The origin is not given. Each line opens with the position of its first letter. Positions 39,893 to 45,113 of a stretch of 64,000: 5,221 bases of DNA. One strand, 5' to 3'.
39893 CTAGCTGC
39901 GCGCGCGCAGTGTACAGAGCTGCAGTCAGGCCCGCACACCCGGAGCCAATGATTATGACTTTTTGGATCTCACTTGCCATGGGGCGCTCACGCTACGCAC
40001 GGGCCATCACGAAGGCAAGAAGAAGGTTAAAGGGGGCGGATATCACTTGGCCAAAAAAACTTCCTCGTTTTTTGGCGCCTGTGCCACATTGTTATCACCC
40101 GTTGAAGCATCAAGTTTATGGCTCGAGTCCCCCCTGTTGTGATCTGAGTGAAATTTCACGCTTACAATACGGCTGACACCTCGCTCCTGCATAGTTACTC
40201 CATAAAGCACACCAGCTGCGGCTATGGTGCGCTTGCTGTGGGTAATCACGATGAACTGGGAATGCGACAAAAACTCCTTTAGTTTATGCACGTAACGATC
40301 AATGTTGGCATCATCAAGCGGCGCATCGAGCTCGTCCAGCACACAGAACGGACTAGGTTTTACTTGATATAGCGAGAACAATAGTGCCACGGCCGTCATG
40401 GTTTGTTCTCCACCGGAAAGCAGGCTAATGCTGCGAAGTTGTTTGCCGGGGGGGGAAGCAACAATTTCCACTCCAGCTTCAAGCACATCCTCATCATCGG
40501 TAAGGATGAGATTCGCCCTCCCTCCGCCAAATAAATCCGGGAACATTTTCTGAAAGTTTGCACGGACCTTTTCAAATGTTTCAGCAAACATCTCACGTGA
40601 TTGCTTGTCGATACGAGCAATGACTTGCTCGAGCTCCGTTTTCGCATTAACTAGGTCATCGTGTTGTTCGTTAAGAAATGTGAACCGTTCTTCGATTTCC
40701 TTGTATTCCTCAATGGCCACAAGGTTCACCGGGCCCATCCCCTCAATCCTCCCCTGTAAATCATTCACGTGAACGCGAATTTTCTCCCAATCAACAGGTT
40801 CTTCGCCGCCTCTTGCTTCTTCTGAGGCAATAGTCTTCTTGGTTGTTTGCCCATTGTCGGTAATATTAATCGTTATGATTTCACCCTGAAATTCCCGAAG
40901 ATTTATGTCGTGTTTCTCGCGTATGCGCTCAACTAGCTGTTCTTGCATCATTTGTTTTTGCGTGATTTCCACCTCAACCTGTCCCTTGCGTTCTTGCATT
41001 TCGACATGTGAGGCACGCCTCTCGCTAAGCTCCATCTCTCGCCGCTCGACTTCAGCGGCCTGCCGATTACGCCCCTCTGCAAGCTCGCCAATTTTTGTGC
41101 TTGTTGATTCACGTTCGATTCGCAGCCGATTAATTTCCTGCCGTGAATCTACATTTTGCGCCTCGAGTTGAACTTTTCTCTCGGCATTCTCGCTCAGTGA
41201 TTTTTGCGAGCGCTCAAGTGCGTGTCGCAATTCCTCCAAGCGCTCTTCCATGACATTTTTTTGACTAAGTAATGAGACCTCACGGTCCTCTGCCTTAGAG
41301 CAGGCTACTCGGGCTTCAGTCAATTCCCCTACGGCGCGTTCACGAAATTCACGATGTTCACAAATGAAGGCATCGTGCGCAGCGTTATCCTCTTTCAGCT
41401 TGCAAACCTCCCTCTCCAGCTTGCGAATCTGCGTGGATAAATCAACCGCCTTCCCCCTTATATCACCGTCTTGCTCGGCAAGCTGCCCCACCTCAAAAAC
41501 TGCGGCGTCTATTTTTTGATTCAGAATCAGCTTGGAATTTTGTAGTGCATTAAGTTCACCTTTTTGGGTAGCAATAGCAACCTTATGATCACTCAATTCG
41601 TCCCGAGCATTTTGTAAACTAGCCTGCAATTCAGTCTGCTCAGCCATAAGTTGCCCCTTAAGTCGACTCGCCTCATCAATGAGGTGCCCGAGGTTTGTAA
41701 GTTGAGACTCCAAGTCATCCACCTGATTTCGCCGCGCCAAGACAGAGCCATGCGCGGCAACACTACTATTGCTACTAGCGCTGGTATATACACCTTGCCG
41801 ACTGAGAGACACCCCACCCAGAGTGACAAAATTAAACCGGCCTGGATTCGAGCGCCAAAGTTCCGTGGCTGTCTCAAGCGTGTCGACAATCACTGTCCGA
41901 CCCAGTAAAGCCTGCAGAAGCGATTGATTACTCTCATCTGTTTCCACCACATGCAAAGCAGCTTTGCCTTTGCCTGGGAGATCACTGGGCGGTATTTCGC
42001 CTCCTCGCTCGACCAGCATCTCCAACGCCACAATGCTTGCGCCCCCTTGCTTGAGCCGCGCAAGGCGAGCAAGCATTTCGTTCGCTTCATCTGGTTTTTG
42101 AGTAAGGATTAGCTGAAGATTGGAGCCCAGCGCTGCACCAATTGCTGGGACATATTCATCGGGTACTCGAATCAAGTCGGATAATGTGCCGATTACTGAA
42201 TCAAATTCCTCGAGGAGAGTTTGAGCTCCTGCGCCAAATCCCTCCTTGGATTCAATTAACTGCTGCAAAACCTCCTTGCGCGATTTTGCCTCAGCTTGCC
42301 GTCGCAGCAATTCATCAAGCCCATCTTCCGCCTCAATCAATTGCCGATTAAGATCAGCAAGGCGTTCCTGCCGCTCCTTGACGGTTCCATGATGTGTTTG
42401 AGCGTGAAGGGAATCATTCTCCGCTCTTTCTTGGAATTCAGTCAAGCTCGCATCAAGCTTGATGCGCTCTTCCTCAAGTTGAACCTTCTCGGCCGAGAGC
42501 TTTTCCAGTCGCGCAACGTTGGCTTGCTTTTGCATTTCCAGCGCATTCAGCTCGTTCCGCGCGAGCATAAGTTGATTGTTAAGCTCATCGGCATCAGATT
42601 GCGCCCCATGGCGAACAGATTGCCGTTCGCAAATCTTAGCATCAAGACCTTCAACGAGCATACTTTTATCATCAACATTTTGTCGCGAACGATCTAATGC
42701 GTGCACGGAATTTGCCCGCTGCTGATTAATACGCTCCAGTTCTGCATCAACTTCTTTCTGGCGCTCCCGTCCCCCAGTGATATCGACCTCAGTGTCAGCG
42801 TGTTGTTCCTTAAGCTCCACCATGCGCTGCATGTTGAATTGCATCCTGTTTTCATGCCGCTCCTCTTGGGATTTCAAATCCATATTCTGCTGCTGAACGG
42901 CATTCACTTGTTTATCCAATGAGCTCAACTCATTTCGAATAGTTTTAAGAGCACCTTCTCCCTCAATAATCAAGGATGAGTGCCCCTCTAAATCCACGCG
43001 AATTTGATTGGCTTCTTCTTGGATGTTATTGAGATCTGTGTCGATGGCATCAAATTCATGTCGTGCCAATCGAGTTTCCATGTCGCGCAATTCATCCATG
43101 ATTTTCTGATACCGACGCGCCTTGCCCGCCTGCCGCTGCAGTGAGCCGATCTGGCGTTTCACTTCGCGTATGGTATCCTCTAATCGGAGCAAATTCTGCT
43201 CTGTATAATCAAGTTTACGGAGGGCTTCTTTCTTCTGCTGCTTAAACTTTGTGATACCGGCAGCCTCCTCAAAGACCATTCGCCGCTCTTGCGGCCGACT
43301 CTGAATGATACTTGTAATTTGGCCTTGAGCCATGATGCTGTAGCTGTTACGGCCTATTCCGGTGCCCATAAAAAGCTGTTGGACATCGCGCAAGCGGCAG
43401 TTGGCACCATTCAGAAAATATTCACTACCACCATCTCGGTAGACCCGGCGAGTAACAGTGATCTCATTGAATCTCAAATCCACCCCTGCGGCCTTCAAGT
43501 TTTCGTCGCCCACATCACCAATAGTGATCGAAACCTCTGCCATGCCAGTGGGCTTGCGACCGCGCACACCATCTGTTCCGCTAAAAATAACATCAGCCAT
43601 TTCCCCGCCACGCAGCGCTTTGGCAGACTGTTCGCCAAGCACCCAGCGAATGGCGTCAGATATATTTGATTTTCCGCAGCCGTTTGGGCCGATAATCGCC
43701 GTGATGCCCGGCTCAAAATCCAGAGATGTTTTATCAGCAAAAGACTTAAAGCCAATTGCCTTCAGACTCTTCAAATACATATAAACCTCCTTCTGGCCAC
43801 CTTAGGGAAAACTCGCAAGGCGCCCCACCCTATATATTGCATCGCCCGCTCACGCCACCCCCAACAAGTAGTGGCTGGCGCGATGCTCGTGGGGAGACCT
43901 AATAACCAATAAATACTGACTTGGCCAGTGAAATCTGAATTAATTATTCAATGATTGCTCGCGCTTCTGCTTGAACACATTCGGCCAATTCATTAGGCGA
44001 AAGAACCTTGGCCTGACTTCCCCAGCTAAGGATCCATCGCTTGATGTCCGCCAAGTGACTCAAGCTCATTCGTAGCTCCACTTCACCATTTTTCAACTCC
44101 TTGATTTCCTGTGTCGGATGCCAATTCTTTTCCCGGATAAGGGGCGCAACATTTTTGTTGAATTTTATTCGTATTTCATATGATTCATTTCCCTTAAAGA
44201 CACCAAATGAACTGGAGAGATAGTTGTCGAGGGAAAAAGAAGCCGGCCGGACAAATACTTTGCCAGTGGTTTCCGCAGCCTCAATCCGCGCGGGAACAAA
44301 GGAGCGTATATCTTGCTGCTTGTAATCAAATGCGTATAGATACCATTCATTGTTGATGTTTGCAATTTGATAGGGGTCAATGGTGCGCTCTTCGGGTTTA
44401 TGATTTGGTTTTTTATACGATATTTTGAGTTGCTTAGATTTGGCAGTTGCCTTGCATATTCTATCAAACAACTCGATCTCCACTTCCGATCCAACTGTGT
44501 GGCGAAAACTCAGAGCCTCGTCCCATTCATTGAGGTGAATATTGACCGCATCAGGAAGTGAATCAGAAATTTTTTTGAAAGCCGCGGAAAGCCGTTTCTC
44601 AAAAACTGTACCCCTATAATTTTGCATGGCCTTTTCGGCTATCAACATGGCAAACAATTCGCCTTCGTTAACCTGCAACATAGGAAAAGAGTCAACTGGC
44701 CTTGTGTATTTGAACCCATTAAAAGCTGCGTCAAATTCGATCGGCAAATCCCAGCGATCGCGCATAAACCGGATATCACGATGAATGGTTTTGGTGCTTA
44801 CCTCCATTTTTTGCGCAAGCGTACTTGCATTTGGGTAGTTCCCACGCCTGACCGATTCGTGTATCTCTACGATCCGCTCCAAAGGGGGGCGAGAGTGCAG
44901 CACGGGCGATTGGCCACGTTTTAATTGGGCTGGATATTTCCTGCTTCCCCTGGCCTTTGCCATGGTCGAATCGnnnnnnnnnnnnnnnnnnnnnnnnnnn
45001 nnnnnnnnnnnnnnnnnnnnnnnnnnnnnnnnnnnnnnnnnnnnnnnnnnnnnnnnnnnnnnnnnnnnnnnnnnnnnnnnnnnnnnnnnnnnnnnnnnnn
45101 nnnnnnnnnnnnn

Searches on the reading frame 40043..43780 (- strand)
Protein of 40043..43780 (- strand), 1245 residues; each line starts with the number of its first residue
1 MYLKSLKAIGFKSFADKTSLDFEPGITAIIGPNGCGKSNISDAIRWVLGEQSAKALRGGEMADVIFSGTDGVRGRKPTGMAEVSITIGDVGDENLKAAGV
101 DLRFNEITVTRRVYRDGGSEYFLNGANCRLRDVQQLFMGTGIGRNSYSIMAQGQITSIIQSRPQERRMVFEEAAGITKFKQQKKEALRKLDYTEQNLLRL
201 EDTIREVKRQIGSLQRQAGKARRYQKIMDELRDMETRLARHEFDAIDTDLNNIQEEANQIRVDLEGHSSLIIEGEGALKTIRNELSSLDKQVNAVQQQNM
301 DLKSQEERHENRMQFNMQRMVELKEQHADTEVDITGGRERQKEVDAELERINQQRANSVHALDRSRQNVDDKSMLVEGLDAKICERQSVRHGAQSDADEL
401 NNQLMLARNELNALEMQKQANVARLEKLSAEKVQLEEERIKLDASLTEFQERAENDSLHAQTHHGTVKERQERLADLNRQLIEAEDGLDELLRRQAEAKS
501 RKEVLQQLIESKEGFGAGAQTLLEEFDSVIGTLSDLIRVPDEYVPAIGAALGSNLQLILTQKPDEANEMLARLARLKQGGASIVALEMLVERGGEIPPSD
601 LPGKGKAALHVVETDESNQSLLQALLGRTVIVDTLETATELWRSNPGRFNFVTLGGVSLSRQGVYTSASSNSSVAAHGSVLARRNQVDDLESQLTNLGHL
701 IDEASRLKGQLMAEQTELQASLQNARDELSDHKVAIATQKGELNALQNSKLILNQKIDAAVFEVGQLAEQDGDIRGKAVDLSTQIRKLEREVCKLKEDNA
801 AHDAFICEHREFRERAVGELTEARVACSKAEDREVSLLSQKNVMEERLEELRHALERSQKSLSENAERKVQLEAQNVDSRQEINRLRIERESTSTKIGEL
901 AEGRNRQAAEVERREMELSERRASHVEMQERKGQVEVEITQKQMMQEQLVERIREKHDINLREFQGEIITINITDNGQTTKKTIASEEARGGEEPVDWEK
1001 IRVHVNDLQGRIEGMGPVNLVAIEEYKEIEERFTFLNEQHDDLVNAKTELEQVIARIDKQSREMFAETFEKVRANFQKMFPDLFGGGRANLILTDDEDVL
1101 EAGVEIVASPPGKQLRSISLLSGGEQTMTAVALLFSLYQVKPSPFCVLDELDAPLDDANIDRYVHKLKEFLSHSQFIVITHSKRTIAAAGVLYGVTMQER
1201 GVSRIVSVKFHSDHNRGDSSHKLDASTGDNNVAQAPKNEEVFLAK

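Call 22: search_protein_families(library=pfam, proteins=[window:40043-43780:-])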
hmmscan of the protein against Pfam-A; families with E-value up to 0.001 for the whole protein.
window:40043-43780:- (1245 aa): 6 families
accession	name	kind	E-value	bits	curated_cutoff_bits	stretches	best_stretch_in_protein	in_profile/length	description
PF02463.25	SMC_N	-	2.7e-64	217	40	1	2-1203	1-219/220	RecF/RecN/SMC N terminal domain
PF06470.18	SMC_hinge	-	1.1e-20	74.6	22.5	1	528-641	3-115/116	SMC proteins Flexible Hinge Domain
PF13476.12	AAA_23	-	4.6e-20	73.6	27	1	6-261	2-197/201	AAA domain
PF13304.12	AAA_21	-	2.5e-10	41.4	27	1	26-112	1-98/304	AAA domain, putative AbiEii toxin, Type IV TA system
PF13175.12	AAA_15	-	4.6e-09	36.8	32.1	1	1-347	1-252/374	AAA ATPase domain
PF13555.12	AAA_29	-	4.6e-05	23.5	27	1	4-49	2-47/61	P-loop containing region of AAA domain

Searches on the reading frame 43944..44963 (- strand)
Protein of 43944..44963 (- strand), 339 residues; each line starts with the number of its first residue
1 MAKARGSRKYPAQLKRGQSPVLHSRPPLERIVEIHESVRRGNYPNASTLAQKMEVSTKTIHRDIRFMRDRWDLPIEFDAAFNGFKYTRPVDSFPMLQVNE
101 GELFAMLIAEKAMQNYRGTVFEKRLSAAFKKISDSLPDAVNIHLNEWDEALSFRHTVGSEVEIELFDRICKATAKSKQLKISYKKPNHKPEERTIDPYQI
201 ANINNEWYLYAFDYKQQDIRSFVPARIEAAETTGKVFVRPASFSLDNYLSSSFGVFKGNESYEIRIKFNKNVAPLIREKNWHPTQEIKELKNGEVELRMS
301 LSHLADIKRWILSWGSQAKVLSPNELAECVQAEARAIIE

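Call 22: search_protein_families(library=pfam, proteins=[window:43944-44963:-])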
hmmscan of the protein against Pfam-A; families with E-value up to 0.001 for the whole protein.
window:43944-44963:- (339 aa): 3 families
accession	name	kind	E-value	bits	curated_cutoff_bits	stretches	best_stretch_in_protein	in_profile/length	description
PF25583.1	WCX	-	7e-17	62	23.9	1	261-337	2-75/76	WCX domain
PF13280.12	WYL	-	3.9e-15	56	21.8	1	164-231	1-69/70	WYL domain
PF08279.18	HTH_11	-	2.9e-05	24.3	25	1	45-69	17-41/55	HTH domain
